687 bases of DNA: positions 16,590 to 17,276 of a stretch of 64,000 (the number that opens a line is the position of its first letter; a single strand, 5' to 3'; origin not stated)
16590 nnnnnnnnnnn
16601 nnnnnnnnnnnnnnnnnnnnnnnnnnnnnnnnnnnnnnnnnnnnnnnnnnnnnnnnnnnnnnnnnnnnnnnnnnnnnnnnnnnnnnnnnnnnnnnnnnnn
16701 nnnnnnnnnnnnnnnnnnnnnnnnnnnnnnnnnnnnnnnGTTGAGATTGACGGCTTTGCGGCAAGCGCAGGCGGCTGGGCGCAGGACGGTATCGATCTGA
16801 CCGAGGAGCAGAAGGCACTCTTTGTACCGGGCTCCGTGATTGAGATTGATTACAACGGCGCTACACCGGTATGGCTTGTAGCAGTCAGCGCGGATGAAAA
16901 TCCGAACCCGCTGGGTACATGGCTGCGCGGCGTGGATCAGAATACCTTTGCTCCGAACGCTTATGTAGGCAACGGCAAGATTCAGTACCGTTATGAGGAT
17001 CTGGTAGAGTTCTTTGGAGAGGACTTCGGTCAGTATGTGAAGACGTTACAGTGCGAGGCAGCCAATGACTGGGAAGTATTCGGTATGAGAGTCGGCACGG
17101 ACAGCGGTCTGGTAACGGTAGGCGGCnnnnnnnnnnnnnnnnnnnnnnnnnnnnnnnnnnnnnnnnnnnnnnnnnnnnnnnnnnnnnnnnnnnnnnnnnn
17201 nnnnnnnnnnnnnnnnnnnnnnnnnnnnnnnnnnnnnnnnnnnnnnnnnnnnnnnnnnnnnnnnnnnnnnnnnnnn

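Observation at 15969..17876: Lipoprotein with three near-identical 128-aa tandem repeats of an unrecognised domain, between permease and SBP genes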

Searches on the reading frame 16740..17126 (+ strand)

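Call 9: search_protein_families(library=pfam, proteins=[window:16740-17126:+], max_evalue=0.1)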
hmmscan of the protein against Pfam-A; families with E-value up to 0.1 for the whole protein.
window:16740-17126:+ (129 aa): 1 family
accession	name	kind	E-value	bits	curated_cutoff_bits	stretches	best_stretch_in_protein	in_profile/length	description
PF18259.7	CBM65_1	-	4.4e-15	56.2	25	1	3-115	1-112/113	Carbohydrate binding module 65 domain 1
